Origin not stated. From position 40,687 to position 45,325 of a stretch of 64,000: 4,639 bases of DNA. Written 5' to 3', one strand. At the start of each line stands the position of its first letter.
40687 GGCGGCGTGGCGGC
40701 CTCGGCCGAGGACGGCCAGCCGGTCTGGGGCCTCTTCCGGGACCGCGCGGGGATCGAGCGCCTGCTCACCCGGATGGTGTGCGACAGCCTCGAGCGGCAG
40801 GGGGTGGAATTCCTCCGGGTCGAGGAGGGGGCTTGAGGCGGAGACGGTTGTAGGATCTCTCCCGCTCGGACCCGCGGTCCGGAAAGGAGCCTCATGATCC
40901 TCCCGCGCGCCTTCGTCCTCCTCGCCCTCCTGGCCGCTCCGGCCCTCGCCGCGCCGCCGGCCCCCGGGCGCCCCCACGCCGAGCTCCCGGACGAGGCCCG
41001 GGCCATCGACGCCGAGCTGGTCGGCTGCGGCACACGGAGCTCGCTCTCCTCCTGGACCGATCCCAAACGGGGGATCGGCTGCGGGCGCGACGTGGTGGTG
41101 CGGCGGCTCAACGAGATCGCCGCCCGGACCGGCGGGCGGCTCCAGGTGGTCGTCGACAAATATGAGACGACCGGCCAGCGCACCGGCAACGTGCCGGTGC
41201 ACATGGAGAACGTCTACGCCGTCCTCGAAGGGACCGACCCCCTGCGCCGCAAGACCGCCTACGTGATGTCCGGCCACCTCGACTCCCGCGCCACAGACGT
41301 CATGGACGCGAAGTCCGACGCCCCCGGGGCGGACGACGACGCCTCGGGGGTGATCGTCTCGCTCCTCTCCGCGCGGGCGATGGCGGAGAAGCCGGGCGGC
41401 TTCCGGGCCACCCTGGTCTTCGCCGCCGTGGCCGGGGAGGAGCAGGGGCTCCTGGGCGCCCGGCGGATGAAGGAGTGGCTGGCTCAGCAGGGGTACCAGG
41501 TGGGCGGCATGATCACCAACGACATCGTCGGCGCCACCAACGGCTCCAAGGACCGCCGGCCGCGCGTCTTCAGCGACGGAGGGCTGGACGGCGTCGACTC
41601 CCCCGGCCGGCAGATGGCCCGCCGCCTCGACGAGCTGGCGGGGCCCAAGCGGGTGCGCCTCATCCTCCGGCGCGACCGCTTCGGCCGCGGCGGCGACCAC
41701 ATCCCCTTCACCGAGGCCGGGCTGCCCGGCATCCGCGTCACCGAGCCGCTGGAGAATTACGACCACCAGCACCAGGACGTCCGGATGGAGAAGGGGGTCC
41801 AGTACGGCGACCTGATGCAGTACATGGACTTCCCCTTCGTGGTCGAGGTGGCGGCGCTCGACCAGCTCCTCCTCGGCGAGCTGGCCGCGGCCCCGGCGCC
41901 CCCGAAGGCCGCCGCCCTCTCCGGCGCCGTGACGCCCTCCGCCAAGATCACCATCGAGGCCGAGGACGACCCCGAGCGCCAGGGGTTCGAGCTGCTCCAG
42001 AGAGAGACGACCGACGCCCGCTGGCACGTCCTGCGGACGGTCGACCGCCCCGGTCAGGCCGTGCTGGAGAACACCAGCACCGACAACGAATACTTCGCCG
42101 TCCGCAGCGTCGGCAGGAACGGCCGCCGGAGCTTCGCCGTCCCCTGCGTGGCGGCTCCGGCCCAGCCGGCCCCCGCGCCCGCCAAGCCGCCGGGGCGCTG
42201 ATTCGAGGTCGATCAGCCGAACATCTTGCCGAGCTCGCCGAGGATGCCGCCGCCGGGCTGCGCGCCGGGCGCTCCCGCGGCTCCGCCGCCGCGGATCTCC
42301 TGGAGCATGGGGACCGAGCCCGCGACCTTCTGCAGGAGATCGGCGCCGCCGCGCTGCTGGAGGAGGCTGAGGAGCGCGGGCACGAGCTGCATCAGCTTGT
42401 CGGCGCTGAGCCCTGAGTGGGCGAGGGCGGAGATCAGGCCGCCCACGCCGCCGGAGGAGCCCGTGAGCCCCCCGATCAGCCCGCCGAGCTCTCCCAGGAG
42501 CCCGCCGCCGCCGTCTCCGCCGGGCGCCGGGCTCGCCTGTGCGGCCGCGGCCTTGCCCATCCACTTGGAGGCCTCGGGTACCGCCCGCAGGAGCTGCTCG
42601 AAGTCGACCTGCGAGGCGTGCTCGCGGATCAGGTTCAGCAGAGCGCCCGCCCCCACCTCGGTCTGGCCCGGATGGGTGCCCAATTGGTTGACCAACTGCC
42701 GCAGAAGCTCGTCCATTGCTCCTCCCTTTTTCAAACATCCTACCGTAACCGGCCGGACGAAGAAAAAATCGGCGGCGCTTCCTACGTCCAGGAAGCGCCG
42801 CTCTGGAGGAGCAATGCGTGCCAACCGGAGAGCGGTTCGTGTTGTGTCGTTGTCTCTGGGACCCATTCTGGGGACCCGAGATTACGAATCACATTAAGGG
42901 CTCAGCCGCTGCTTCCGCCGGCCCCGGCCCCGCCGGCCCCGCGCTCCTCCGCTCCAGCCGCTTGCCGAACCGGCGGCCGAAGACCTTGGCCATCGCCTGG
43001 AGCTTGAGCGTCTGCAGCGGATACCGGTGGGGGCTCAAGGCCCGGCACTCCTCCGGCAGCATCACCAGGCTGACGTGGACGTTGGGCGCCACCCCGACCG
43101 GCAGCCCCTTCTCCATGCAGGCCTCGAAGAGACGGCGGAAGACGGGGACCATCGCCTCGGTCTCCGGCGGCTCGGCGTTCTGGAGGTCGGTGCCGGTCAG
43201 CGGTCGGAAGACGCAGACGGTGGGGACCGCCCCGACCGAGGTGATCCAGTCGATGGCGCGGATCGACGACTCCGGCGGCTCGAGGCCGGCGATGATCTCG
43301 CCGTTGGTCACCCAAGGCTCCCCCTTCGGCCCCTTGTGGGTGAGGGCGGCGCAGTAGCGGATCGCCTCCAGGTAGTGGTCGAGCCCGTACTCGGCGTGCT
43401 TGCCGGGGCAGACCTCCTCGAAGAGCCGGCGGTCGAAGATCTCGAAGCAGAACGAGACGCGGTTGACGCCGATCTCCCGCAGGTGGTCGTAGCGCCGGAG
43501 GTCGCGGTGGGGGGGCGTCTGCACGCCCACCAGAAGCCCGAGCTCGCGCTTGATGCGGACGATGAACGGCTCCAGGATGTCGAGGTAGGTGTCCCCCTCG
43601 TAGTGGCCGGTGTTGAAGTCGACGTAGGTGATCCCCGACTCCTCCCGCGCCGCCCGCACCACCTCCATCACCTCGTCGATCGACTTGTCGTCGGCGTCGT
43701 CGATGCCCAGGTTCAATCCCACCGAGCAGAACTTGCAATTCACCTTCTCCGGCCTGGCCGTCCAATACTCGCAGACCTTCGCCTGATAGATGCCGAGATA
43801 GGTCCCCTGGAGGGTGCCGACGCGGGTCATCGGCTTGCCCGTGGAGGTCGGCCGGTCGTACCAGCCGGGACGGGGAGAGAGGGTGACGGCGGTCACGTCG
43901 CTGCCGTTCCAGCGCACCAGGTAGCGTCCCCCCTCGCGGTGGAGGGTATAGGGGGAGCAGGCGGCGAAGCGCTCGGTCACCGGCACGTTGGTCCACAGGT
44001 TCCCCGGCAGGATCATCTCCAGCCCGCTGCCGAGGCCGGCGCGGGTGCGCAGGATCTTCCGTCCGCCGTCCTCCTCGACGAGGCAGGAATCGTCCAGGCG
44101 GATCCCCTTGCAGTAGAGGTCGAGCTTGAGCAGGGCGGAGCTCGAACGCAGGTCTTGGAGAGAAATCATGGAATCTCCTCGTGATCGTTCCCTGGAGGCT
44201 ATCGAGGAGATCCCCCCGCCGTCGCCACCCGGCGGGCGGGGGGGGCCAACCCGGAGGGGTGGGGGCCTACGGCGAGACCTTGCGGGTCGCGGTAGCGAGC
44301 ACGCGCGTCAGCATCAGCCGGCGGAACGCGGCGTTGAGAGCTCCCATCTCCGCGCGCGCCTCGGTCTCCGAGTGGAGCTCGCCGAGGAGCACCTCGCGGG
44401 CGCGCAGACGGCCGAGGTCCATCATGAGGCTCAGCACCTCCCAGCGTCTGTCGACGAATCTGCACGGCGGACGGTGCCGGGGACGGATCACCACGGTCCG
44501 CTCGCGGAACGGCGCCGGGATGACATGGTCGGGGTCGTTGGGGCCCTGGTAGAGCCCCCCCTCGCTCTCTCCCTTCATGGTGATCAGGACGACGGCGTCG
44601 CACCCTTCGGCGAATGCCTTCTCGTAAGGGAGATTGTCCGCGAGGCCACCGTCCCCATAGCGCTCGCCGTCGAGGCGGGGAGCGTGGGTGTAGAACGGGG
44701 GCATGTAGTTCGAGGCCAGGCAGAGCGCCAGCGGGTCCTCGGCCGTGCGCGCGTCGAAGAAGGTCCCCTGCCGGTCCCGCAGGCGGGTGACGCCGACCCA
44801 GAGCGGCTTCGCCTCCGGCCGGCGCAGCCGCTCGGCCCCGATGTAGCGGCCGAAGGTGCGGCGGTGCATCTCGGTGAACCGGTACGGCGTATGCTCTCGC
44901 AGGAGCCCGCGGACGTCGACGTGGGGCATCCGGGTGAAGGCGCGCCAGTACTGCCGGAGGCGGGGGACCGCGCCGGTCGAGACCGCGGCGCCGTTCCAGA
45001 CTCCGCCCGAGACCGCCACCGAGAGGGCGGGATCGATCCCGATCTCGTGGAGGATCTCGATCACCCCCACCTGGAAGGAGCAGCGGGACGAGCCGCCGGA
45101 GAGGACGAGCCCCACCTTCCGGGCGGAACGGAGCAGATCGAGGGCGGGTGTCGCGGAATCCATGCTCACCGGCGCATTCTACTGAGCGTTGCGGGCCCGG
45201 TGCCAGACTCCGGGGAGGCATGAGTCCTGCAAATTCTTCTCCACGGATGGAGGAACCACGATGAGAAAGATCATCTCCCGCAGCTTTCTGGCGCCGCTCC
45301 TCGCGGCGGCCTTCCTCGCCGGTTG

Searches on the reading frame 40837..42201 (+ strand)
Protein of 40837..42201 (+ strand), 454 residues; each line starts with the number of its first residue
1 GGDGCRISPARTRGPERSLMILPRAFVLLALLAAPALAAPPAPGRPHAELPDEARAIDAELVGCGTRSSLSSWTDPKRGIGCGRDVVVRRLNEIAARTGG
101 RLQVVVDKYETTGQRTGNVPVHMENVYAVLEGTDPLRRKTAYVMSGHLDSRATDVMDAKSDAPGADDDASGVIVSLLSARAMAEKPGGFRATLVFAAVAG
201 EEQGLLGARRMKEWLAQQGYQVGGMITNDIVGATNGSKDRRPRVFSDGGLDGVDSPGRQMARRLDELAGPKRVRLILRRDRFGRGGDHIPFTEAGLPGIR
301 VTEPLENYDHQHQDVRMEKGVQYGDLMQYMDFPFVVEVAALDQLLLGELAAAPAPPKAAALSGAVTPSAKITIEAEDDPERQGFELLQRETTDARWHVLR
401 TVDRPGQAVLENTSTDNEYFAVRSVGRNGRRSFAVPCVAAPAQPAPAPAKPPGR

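Call 28: search_protein_families(library=pfam, max_evalue=0.001, proteins=[window:40837-42201:+])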
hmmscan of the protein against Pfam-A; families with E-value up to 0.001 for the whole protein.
window:40837-42201:+ (454 aa): 2 families
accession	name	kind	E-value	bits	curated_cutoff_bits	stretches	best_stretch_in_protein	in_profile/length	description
PF04389.22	Peptidase_M28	-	2.6e-24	86.5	21.3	1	125-315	1-173/193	Peptidase family M28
PF01546.33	Peptidase_M20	-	3.1e-06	27.7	24.6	1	158-281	26-113/206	Peptidase family M20/M25/M40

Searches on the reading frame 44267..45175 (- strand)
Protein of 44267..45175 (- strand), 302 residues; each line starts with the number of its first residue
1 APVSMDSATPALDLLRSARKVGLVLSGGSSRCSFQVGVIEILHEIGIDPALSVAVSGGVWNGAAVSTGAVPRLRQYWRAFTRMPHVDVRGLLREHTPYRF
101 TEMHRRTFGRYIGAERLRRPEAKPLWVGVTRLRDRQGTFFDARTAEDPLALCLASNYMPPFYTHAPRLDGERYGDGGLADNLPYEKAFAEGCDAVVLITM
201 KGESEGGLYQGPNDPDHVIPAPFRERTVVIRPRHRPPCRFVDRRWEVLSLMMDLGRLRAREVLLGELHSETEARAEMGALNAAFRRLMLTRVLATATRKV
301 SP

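Call 87: search_protein_families(library=pfam, max_evalue=0.0001, proteins=[window:44267-45175:-])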
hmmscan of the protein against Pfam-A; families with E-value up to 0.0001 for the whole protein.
window:44267-45175:- (302 aa): 1 family
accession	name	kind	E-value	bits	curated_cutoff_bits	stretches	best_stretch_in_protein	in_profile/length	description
PF01734.28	Patatin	-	3.8e-18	66.8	27.7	1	23-187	1-190/191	Patatin-like phospholipase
